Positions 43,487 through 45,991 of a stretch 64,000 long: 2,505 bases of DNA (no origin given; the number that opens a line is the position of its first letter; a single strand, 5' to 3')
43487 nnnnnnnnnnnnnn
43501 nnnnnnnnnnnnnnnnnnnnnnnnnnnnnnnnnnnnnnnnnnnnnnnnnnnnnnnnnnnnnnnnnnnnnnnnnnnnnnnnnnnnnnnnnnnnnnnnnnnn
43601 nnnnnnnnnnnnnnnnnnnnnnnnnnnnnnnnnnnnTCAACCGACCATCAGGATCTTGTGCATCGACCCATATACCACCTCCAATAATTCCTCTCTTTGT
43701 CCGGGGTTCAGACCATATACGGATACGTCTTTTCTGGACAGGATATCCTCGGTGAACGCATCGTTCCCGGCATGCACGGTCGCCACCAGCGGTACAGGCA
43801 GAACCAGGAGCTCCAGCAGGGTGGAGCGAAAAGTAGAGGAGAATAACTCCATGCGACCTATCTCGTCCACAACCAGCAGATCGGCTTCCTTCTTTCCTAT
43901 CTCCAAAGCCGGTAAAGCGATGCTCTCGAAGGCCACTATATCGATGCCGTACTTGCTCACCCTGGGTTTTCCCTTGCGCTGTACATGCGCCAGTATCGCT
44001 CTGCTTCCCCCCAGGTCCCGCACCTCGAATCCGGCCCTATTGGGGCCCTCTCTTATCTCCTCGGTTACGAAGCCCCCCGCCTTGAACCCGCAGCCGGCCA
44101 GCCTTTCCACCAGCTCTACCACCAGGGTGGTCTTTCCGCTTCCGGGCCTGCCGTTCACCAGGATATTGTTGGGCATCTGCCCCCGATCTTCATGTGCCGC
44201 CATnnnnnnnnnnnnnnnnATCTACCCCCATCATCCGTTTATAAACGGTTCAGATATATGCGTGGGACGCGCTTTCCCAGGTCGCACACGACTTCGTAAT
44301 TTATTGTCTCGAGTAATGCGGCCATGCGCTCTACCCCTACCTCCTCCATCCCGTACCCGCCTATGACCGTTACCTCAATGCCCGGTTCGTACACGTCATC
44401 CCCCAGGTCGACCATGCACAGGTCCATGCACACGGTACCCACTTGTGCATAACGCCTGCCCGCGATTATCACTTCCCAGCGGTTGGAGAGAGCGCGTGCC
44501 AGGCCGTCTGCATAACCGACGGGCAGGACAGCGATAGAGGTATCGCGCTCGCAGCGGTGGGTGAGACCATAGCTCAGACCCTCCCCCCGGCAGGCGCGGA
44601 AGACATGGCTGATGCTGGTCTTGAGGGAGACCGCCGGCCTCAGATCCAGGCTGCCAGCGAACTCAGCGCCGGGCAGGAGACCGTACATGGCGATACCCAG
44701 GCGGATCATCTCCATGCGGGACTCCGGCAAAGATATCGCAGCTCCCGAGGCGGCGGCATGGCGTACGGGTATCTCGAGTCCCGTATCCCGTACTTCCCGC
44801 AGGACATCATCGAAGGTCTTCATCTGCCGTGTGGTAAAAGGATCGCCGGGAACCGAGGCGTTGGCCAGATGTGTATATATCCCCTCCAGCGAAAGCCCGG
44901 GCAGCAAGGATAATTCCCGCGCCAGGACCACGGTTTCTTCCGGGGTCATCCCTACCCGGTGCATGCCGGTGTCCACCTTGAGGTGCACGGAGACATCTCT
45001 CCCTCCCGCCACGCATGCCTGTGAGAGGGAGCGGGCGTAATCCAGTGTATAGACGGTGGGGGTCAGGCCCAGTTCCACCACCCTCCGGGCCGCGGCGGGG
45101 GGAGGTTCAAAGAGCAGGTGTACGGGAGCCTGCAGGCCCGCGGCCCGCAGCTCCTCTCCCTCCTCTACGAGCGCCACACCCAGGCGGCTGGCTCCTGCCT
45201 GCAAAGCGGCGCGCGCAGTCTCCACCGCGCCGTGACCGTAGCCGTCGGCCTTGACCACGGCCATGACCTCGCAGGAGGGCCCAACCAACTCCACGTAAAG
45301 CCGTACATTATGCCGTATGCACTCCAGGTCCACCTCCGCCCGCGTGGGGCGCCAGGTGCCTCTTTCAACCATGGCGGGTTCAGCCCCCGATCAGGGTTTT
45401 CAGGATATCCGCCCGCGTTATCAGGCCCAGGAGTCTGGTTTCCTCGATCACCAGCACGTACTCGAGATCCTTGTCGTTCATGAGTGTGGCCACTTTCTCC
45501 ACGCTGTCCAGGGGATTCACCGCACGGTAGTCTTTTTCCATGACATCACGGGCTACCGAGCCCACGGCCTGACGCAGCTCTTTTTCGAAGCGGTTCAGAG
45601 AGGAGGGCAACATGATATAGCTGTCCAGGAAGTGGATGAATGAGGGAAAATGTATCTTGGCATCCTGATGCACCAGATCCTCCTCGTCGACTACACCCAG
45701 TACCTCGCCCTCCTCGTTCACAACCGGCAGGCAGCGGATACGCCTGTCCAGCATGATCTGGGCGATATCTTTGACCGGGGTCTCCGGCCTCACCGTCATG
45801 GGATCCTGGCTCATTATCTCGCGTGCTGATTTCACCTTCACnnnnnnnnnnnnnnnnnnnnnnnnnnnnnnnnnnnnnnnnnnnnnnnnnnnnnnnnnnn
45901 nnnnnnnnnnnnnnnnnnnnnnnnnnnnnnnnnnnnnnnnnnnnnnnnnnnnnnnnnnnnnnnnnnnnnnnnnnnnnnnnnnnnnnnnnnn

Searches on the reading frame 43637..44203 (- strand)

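Call 9: search_protein_families(library=pfam, proteins=[window:43637-44203:-], max_evalue=0.001)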
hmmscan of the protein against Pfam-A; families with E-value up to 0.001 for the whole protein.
window:43637-44203:- (188 aa): 5 families
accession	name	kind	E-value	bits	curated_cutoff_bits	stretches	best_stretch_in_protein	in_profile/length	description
PF03266.21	NTPase_1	-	7.6e-45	153.2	23.9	1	13-177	1-167/168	NTPase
PF10649.15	DUF2478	-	9e-07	29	22.3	1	19-145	7-132/159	Protein of unknown function (DUF2478)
PF13238.12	AAA_18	-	1.8e-05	25.6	29.4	1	14-48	1-34/128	AAA domain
PF13401.12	AAA_22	-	9.2e-05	23.2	27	1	12-133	6-104/130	AAA domain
PF13191.12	AAA_16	-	0.00029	21.8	32.6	1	6-37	19-50/167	AAA ATPase domain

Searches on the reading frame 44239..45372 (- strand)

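Call 9: search_protein_families(library=pfam, proteins=[window:44239-45372:-], max_evalue=0.001)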
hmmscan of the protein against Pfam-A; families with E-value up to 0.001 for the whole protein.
window:44239-45372:- (377 aa): 2 families
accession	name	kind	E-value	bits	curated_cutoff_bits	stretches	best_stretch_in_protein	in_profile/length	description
PF01168.26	Ala_racemase_N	-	2.4e-68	230.6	24.1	1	14-234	1-220/220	Alanine racemase, N-terminal domain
PF00842.27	Ala_racemase_C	-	2e-41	141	25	1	247-373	1-127/127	Alanine racemase, C-terminal domain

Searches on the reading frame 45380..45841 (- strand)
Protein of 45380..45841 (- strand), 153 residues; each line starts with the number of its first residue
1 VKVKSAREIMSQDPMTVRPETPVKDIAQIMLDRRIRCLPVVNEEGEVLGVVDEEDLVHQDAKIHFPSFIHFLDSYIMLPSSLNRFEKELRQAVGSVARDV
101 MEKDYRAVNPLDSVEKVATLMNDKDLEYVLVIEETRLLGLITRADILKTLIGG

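Call 9: search_protein_families(library=pfam, proteins=[window:45380-45841:-], max_evalue=0.001)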
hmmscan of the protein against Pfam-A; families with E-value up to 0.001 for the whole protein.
window:45380-45841:- (153 aa): 1 family
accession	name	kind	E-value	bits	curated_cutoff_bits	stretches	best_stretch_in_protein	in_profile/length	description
PF00571.33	CBS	-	5.4e-29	100.7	24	2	6-58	1-53/57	CBS domain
